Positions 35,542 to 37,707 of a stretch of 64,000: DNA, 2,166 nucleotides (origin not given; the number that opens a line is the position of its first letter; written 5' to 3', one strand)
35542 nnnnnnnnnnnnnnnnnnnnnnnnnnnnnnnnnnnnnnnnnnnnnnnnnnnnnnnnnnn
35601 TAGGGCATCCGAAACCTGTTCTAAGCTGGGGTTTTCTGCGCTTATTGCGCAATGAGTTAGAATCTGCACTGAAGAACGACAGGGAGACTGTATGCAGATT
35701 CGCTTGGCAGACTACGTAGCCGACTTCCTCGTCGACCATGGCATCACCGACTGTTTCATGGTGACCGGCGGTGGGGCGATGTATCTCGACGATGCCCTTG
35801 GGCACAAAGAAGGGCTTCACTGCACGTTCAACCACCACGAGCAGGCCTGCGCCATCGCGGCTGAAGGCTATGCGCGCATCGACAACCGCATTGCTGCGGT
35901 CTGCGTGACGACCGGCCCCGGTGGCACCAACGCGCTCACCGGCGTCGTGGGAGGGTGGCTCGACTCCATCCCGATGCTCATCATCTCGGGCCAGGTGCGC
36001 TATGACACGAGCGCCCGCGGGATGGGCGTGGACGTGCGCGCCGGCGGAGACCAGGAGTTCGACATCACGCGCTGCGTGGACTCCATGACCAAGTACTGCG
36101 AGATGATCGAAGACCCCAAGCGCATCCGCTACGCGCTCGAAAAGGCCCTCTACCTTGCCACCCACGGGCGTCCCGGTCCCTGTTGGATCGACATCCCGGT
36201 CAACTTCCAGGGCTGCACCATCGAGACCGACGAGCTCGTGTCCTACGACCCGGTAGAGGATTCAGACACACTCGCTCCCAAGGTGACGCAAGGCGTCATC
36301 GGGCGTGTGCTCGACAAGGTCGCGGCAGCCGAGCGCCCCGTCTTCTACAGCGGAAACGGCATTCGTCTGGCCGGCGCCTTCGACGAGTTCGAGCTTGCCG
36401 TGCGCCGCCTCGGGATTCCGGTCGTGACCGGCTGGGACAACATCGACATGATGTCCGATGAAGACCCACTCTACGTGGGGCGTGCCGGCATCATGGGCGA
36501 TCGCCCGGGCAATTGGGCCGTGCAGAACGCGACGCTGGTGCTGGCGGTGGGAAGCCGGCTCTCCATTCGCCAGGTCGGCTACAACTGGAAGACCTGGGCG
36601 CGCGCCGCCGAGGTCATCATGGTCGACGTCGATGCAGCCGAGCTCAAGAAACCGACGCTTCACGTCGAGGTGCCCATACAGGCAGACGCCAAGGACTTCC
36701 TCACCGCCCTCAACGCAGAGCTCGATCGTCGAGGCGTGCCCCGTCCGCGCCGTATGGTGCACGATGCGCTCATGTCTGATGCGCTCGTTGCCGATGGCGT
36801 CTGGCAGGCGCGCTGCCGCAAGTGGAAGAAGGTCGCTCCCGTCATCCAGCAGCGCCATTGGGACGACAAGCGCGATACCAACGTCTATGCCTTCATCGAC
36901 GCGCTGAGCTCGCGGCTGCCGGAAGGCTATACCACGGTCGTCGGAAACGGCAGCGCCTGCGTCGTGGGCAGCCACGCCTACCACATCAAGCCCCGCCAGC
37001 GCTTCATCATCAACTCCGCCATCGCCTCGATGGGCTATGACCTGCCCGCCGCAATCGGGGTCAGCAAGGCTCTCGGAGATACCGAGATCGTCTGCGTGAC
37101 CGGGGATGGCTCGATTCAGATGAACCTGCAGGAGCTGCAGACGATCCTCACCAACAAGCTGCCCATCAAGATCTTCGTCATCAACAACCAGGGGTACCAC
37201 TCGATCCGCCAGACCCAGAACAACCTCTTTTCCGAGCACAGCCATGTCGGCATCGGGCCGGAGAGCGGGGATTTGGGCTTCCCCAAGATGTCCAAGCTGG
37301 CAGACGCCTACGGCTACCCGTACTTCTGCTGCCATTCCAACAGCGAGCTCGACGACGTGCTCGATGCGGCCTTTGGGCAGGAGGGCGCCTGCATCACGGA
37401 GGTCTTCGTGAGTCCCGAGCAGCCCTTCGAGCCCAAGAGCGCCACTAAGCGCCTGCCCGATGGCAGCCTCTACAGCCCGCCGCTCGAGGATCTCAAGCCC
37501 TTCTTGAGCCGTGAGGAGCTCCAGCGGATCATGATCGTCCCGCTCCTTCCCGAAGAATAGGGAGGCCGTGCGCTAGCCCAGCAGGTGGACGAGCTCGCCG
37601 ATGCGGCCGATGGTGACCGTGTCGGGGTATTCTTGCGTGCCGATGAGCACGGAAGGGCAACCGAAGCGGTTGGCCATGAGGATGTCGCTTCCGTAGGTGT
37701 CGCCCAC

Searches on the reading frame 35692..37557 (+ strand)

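Call 76: search_protein_families(library=pfam, proteins=[window:35692-37557:+], max_evalue=0.1)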
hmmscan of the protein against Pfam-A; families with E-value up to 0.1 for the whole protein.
window:35692-37557:+ (622 aa): 3 families
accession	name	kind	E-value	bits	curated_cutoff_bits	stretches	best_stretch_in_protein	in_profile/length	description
PF02775.26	TPP_enzyme_C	-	1.2e-33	116.5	21.9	1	420-570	3-150/151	Thiamine pyrophosphate enzyme, C-terminal TPP binding domain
PF02776.23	TPP_enzyme_N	-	2.3e-31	108.5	26.8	1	4-110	2-108/119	Thiamine pyrophosphate enzyme, N-terminal TPP binding domain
PF00205.28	TPP_enzyme_M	-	1.8e-30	105.9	30.4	1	205-340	3-137/137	Thiamine pyrophosphate enzyme, central domain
